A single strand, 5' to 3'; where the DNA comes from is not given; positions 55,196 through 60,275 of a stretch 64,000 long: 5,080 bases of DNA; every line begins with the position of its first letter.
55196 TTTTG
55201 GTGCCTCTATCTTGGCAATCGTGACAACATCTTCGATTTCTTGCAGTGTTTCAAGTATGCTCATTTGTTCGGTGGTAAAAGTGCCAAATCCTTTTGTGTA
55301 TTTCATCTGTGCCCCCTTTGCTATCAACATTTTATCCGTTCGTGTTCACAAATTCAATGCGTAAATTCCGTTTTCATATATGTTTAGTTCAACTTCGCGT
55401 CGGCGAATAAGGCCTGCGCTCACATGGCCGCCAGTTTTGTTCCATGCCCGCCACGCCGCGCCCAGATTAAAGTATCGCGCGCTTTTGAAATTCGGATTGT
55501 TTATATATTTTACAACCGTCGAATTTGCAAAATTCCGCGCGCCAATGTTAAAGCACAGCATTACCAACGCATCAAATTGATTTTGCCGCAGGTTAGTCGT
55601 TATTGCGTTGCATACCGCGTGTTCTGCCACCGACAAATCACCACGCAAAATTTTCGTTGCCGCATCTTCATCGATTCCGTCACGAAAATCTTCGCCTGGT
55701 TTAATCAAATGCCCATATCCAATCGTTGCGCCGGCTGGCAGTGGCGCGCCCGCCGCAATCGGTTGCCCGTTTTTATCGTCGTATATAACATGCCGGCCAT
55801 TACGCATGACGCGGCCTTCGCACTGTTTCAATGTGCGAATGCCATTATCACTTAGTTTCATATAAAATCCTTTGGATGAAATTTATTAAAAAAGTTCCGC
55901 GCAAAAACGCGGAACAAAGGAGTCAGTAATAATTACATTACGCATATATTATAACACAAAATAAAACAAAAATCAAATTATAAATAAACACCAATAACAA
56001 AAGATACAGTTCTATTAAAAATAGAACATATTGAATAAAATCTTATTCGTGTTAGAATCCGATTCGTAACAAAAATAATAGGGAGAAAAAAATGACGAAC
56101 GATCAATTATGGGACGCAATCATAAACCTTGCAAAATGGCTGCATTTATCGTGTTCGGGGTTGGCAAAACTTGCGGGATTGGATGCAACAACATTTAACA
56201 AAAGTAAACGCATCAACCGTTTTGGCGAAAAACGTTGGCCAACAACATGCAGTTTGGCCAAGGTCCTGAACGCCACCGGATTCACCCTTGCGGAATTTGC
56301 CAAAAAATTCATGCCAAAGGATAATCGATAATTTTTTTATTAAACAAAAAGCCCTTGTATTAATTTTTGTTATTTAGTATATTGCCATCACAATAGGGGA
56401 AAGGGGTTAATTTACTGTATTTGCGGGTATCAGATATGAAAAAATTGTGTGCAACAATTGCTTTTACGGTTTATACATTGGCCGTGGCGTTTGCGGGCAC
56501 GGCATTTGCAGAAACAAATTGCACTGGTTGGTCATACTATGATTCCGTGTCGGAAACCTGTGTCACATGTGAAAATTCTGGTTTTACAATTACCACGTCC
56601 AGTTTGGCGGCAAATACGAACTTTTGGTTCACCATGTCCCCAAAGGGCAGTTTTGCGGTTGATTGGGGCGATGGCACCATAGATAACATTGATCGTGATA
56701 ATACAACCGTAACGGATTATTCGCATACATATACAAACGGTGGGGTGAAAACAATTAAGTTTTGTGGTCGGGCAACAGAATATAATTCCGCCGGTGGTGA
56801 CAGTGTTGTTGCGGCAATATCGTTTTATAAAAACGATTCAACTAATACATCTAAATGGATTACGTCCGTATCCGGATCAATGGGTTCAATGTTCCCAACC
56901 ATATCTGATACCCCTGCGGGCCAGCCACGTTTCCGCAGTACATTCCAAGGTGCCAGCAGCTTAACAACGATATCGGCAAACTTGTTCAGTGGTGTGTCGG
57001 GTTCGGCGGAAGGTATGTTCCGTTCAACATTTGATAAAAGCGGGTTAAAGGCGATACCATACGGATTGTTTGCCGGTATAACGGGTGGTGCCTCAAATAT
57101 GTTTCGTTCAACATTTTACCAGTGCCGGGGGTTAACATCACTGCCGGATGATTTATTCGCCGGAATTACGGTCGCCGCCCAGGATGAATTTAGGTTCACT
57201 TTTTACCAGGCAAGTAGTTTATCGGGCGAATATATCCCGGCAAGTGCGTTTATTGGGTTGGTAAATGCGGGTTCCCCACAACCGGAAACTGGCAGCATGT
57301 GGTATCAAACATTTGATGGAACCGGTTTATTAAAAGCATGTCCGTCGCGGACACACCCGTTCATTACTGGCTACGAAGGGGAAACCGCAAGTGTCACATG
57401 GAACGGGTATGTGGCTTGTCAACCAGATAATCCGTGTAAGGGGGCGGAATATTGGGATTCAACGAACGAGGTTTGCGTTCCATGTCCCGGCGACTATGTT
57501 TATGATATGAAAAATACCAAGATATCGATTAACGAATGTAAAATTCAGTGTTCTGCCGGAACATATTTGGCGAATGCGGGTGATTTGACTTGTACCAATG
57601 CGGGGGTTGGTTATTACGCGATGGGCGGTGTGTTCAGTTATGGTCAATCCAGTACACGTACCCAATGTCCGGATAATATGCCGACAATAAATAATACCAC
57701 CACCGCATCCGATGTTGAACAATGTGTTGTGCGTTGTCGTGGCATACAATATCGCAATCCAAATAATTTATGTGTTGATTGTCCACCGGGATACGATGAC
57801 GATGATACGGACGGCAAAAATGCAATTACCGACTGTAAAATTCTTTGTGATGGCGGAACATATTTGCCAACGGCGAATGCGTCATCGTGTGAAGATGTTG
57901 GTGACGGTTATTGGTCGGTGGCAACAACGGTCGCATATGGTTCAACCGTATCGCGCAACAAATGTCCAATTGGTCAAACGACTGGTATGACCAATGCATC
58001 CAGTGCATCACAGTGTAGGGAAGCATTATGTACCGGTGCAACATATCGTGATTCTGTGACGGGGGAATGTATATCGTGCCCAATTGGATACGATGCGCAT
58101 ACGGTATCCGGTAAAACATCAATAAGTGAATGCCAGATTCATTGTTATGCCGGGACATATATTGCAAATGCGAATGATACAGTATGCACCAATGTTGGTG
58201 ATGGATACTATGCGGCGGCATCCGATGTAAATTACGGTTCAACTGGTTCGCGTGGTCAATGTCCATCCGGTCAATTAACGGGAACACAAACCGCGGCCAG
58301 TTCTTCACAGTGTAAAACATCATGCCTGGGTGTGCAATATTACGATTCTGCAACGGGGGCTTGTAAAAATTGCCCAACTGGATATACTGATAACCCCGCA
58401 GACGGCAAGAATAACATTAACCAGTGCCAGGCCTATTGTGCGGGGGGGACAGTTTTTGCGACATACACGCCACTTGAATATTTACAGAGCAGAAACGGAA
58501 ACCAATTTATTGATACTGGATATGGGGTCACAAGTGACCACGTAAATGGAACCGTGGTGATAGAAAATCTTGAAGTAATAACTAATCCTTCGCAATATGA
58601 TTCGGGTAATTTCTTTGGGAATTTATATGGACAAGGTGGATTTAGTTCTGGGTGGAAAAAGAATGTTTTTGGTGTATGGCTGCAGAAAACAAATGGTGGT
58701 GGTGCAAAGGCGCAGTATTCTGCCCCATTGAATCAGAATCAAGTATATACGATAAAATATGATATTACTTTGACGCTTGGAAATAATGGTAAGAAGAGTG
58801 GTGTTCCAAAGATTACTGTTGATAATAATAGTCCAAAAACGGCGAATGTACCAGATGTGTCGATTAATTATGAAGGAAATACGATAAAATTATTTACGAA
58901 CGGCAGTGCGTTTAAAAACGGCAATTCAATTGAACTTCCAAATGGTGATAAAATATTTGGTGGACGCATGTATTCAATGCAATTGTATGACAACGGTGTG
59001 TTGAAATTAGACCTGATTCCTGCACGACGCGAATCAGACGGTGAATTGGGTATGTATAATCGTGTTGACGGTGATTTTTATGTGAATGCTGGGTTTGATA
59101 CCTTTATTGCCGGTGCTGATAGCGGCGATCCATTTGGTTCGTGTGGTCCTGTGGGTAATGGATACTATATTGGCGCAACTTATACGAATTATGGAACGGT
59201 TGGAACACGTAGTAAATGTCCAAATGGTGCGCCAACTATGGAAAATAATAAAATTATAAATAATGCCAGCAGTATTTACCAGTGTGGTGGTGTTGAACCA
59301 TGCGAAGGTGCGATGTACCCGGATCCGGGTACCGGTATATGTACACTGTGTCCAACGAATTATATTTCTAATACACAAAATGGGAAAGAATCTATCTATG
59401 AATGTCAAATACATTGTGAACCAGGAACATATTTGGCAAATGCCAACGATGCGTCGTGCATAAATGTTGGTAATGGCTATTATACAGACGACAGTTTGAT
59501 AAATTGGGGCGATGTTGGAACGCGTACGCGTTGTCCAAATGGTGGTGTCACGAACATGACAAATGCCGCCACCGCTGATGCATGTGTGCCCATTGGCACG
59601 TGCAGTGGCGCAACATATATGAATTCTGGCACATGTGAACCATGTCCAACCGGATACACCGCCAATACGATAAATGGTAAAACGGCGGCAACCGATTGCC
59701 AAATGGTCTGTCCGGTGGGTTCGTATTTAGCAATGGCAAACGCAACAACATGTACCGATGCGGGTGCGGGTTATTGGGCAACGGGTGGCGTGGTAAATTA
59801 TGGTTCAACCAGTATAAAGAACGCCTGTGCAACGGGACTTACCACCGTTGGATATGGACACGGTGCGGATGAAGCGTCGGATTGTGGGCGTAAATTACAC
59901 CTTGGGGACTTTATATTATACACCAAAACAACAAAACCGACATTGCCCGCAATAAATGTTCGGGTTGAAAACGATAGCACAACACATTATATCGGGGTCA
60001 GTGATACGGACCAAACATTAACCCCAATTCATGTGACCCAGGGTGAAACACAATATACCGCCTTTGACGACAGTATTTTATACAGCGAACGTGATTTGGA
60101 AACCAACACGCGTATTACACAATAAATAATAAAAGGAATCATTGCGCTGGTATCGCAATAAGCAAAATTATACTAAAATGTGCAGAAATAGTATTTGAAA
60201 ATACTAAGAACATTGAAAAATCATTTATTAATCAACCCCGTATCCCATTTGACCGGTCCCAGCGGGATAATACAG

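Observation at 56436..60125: Second Cys-rich secreted repeat protein (1229 aa): seven roughly 100-aa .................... modules and DUF285-like short repeats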

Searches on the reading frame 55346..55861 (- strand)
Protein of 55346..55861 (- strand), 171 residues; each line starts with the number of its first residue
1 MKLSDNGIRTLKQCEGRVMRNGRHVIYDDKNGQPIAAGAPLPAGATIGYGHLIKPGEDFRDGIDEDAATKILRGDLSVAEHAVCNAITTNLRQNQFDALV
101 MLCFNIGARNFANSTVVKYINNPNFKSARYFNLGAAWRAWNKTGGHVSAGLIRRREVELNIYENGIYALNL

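Call 4: search_protein_families(library=pfam, proteins=[window:55346-55861:-], max_evalue=0.1)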
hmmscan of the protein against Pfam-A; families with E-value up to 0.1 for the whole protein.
window:55346-55861:- (171 aa): 1 family
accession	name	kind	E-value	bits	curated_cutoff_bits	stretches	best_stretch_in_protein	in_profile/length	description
PF00959.24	Phage_lysozyme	-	3.4e-27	95.7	22.3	1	42-158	14-125/125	Phage lysozyme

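Call 76: search_protein_families(library=phrogs, proteins=[window:55346-55858:-], max_evalue=0.01)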
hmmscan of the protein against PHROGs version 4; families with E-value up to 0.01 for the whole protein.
window:55346-55858:- (170 aa): 7 families
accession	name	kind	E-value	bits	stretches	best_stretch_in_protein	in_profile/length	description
phrog_7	-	lysis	1.4e-27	97.2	1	45-166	581-700/873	endolysin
phrog_10457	-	lysis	8e-18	65.4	1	75-161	12-93/95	endolysin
phrog_7910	-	lysis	7e-12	46.8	1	71-160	6-90/96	endolysin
phrog_33083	-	lysis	1.7e-07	31.3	1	41-162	25-141/456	endolysin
phrog_13211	-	tail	5.3e-07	29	1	11-107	751-838/887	baseplate hub subunit and tail lysozyme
phrog_28234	-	lysis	2.5e-06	27.8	1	60-164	118-222/372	endolysin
phrog_16615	-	other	0.0012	18.7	1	88-167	281-354/529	peptidase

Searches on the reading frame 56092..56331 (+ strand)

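Call 4: search_protein_families(library=pfam, proteins=[window:56092-56331:+], max_evalue=0.1)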
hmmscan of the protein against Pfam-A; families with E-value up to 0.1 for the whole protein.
window:56092-56331:+ (79 aa): 2 families
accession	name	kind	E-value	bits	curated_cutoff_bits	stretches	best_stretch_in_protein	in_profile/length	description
PF20432.4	Xre-like-HTH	-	0.0037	17.9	25.8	1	7-39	12-43/63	Antitoxin Xre-like helix-turn-helix domain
PF13832.12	zf-HC5HC2H_2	-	0.035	14.7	27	1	14-58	19-63/109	PHD-zinc-finger like domain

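Call 6: search_protein_families(library=ncbifam, proteins=[window:56092-56331:+], max_evalue=10)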
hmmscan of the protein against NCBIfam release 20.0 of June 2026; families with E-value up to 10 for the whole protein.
window:56092-56331:+ (79 aa): 1 family
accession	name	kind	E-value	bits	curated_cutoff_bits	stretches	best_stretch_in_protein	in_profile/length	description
NF049845.1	Xre_ParS_antitoxin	subfamily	0.096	12.8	90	1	9-62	6-60/112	type II RES/Xre toxin-antitoxin system antitoxin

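Call 76: search_protein_families(library=phrogs, proteins=[window:56092-56328:+], max_evalue=0.01)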
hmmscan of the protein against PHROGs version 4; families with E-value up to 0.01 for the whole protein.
window:56092-56328:+ (79 aa): 0 families

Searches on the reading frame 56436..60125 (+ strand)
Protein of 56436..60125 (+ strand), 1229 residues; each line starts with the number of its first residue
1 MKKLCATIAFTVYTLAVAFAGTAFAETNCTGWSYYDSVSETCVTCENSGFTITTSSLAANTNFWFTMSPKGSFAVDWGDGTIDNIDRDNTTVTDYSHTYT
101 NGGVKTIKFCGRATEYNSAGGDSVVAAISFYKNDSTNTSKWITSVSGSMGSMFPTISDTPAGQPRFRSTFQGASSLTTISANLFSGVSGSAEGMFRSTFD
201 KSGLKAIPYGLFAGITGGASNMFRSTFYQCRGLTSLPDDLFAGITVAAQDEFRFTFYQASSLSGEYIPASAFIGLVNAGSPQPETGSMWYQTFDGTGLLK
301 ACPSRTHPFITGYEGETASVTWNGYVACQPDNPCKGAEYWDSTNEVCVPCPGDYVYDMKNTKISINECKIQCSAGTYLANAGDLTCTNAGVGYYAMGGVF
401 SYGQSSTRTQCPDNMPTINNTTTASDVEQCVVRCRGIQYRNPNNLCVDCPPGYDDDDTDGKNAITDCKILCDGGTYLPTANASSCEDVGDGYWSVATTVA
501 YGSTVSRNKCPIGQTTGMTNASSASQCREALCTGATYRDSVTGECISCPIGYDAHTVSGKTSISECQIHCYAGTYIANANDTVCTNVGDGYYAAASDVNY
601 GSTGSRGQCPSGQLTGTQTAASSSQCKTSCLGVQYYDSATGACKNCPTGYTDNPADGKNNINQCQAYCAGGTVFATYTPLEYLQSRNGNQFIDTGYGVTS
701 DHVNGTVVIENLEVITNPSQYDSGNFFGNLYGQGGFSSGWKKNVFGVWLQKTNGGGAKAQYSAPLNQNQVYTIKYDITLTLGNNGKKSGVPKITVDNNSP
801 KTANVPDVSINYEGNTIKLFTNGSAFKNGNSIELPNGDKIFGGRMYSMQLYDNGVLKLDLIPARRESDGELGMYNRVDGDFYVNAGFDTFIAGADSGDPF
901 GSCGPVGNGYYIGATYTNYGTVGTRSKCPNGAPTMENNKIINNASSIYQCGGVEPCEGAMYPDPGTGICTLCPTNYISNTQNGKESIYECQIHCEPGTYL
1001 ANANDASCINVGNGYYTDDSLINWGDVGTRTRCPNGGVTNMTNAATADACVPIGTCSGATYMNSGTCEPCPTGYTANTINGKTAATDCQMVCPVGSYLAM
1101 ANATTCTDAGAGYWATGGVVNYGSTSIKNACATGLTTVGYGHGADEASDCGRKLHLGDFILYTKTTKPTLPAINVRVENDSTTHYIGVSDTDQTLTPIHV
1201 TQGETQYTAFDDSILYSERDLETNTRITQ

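Call 4: search_protein_families(library=pfam, proteins=[window:56436-60125:+], max_evalue=0.1)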
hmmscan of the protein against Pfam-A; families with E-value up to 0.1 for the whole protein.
window:56436-60125:+ (1229 aa): 0 families

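Call 6: search_protein_families(library=ncbifam, proteins=[window:56436-60125:+], max_evalue=10)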
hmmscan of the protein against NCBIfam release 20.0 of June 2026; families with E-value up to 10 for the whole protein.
window:56436-60125:+ (1229 aa): 0 families

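Call 10: find_homologous_proteins(query=window:56436-60125:+, max_evalue=0.001)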
Query window:56436-60125:+ (1229 aa): 234 proteins with E <= 0.001 among 8000 candidates; the best 120 are listed.
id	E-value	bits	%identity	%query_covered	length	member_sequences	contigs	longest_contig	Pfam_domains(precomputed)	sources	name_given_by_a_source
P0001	0.0e+0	2739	95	100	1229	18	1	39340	-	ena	-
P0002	0.0e+0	2672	93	100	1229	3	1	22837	-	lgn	-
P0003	0.0e+0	2399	83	100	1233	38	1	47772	-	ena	-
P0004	0.0e+0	2217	78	100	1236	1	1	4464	-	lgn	-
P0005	0.0e+0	1926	70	100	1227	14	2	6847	-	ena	-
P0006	0.0e+0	1899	67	100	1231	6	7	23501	-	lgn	-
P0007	0.0e+0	1883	67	100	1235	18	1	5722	-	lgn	-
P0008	0.0e+0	1851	66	100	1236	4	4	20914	-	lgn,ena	-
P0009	0.0e+0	1803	61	98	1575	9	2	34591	PF09479.17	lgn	-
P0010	0.0e+0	1788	64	100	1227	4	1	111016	-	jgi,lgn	jgi:hypothetical protein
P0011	0.0e+0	1783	62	98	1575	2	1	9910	PF09479.17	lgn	-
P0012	0.0e+0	1743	65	99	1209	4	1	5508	-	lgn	-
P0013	0.0e+0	1704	63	100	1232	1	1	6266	-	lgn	-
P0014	0.0e+0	1672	60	97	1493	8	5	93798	-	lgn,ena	-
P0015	0.0e+0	1667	62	100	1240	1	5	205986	-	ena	-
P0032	2.4e-228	779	44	20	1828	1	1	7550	PF00801.27,PF18911.7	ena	-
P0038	8.3e-167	576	42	22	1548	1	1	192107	PF00801.27,PF18911.7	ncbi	-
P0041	9.9e-151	522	40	23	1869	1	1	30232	PF09479.17,PF00801.27,PF18911.7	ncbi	-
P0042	3.4e-146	507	38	19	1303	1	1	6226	PF13306.13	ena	-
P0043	4.7e-145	504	43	22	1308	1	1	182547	PF02920.22,PF18911.7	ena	-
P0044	3.0e-143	498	38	21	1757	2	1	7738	PF09479.17,PF00801.27,PF18911.7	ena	-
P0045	9.3e-142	493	41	23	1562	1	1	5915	PF09479.17,PF00801.27,PF18911.7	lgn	-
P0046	3.4e-139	484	42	17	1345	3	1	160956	PF00801.27,PF18911.7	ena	-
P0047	7.1e-137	476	43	20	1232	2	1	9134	PF00801.27,PF18911.7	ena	-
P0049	3.2e-134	468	39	21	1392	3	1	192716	PF00801.27,PF18911.7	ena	-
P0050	2.9e-133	464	47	27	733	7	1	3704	-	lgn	-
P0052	2.7e-132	461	37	22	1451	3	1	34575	PF18911.7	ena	-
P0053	2.4e-131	458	44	19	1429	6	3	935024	PF00801.27,PF18911.7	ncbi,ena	-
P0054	2.8e-131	458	44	21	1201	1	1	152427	PF00801.27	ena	-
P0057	5.1e-128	447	44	21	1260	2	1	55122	PF00801.27,PF18911.7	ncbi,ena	-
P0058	1.7e-127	445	36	30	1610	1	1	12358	PF00801.27,PF18911.7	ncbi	-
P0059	1.2e-125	439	43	20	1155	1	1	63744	PF00801.27,PF18911.7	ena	-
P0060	1.6e-125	439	39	21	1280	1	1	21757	PF00801.27,PF18911.7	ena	-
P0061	2.0e-125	439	41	20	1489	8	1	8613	PF00801.27,PF18911.7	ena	-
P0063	5.5e-121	424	41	18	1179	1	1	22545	PF00801.27,PF18911.7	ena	-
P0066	2.6e-116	408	40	23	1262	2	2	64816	PF00801.27,PF18911.7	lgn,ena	-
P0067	5.7e-115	404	43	22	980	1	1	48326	PF18911.7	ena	-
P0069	1.0e-113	400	38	22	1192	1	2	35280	PF00801.27,PF18911.7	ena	-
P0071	2.1e-113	399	41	20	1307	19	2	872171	PF00801.27,PF18911.7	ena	-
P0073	1.1e-111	393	35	26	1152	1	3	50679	PF00801.27,PF18911.7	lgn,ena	-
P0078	4.5e-110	388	41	20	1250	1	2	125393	PF00801.27,PF18911.7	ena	-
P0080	2.8e-108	382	36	26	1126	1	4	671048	PF00801.27,PF18911.7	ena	-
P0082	1.8e-107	379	37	22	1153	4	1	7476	PF00801.27,PF18911.7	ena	-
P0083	1.8e-106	376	38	22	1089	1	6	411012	PF00801.27,PF18911.7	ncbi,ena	-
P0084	5.0e-106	374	42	21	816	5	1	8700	PF00801.27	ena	-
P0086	1.6e-105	373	42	18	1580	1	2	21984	PF00801.27,PF18911.7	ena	-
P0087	1.6e-105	373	40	18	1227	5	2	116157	PF00801.27,PF18911.7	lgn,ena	-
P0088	7.2e-105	370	39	24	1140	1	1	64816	PF09479.17,PF13306.13,PF18998.7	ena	-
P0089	1.6e-104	369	41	23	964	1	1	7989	PF00801.27,PF18911.7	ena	-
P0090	2.2e-104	369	38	21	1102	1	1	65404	PF18911.7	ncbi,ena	-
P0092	1.1e-103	366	40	20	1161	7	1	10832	PF00801.27,PF18911.7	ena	-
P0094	7.1e-103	364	40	21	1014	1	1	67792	PF18911.7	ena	-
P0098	6.6e-102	361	46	15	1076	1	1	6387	PF00801.27,PF18911.7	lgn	-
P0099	1.0e-101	360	36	26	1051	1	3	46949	PF00801.27,PF18911.7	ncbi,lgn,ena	-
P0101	3.6e-100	355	43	20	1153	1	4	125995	PF00801.27,PF18911.7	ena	-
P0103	8.3e-100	354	43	24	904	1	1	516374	PF00801.27,PF18911.7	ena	-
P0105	1.4e-99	353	43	20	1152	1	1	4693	PF00801.27,PF18911.7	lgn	-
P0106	1.7e-99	353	46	17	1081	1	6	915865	PF00801.27,PF18911.7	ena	-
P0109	1.9e-97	346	40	17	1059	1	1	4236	PF00801.27,PF18911.7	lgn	-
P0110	6.4e-97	344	45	22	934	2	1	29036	PF00801.27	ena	-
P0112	7.2e-96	341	39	21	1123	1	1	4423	PF00801.27,PF18911.7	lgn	-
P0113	1.0e-95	340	41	21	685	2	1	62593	PF07699.20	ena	-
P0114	1.7e-95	339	39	20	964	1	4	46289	PF18911.7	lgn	-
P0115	6.7e-95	337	46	22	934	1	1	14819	PF00801.27,PF18911.7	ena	-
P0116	6.9e-95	337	40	21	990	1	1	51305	PF18911.7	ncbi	-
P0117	1.3e-94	336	38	26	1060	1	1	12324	PF00801.27,PF18911.7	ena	-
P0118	1.9e-93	333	36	18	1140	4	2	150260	PF00801.27,PF18911.7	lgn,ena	-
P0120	1.4e-92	330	36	23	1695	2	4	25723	PF09479.17,PF13306.13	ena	-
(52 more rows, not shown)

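Call 14: find_related_loci(query=window:56436-60125:+, collection=genome_contigs, flank=10000)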
Query window:56436-60125:+ (1229 aa) in genome_contigs; peptide patterns used: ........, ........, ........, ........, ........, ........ (x = any residue, [..] = any of these).
64 stretches matched a pattern; 8 encode a relative of the query (tblastn E <= 1e-3); 7 distinct loci.
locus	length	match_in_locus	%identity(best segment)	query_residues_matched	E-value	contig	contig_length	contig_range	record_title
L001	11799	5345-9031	96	1-1229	0e+0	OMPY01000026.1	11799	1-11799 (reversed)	uncultured proteobacterium isolate RUG774 genome assembly, contig: scaffold_2625, whole genome shotgun sequence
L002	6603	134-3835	82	1-1229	0e+0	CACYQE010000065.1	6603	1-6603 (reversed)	MAG: uncultured proteobacterium isolate RUG12172 genome assembly, contig: RUG12172_asm_65, whole genome shotgun sequence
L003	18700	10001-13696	88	1-1229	0e+0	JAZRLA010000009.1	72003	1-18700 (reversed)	MAG: Candidatus Enterousia sp. isolate T1900045443_YK20190134.MAGScoT_cleanbin_000016 SGB_7130_k141_1034079, whole genom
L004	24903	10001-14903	68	1-1229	0e+0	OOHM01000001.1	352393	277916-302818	uncultured proteobacterium isolate RUG585 genome assembly, contig: scaffold_6, whole genome shotgun sequence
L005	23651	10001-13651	65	9-1229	0e+0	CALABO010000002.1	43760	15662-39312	MAG TPA_asm: uncultured proteobacterium isolate SRR6425765_bin.2_CONCOCT_v1.1_MAG genome assembly, contig: ERZ1767560.82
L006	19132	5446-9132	83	1-1229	0e+0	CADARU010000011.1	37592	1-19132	MAG: uncultured proteobacterium isolate RUG13568 genome assembly, contig: RUG13568_asm_11, whole genome shotgun sequence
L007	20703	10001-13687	92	1-1229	0e+0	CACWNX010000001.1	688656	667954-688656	MAG: uncultured proteobacterium isolate RUG10747 genome assembly, contig: RUG10747_asm_1, whole genome shotgun sequence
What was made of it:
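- Enterousia (call 14).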

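Call 42: search_solved_structures(query=A1, max_evalue=1, show_alignments=2)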
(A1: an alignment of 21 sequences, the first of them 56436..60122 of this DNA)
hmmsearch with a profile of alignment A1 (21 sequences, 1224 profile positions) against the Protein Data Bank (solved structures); distinct sequences matched with E-value up to 1: 0.
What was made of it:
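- Tried and rejected: The full-length alignment returned nothing at E<=1 (call 42).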

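Call 51: search_protein_families(library=pfam, proteins=[P0032, P0042, P0088, P0113, P0050, P0038], max_evalue=0.01)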
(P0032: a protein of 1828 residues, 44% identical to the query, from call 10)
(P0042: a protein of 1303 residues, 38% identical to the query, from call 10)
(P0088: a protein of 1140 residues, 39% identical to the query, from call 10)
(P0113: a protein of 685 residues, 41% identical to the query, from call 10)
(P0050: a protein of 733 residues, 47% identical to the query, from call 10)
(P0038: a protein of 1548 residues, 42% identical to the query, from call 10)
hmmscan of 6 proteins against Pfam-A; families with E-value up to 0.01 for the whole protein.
P0032 (1828 aa): 2 families
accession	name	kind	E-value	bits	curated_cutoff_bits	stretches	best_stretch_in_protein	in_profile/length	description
PF00801.26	PKD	-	1.6e-06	28.4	23.5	0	1235-1282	35-77/80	PKD domain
PF18911.6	PKD_4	-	2.9e-06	27.7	27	0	387-420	39-66/85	PKD domain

P0042 (1303 aa): 1 family
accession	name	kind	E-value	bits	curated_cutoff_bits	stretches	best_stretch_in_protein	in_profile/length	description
PF13306.12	LRR_5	-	3.2e-09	37.2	27.7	0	623-730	18-105/127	BspA type Leucine rich repeat region (6 copies)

P0088 (1140 aa): 3 families
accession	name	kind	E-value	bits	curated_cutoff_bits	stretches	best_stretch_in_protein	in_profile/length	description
PF09479.16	Flg_new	-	1.3e-20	73.7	27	3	145-209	1-65/65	Listeria-Bacteroides repeat domain (List_Bact_rpt)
PF18998.6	Flg_new_2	-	2.8e-07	30.9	23.6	0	149-212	6-71/73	Divergent InlB B-repeat domain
PF13306.12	LRR_5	-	3.5e-06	27.4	27.7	0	772-868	20-101/127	BspA type Leucine rich repeat region (6 copies)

P0113 (685 aa): 3 families
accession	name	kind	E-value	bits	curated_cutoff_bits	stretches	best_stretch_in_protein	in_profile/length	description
PF07699.19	Ephrin_rec_like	-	6.5e-06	26.3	23.1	1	571-613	12-48/48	Tyrosine-protein kinase ephrin type A/B receptor-like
PF13306.12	LRR_5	-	0.00076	19.8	27.7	0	290-365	44-105/127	BspA type Leucine rich repeat region (6 copies)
PF14294.11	DUF4372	-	0.0041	17.7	25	0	294-312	43-61/74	Domain of unknown function (DUF4372)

P0050 (733 aa): 1 family
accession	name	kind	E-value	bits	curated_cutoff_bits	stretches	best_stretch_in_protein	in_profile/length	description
PF13385.13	Laminin_G_3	-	7.9e-05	23.3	27.6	1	361-502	3-143/151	Concanavalin A-like lectin/glucanases superfamily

P0038 (1548 aa): 3 families
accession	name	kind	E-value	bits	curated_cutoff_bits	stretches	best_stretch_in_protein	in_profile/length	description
PF00801.26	PKD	-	1.2e-07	32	23.5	0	860-918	19-75/80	PKD domain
PF18911.6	PKD_4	-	1e-05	25.9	27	0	452-490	34-65/85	PKD domain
PF15096.12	G6B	-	4.3e-05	23.9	24.3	0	562-605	23-65/114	G6b-B extracellular V-set Ig-like domain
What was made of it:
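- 58449..59141 (+): Laminin-G/LNS/pentraxin-fold beta-sandwich (aa 672-902) nested inside module M4. The relative P0050 hits Laminin_G_3 at 23.3 bits (cut-off 27.6; call 51).
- On PKD domain (PF00801/PF18911): Homologous cassettes in P0032 and P0038 pass PF00801 (call 51).
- On Laminin G / LNS / pentraxin (ConA-like lectin superfamily): The relative P0050 scores 23.3 bits against a cut-off of 27.6 (call 51).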

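Call 76: search_protein_families(library=phrogs, proteins=[window:56436-60122:+], max_evalue=0.01)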
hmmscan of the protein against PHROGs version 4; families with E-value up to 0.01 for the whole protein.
window:56436-60122:+ (1229 aa): 0 families
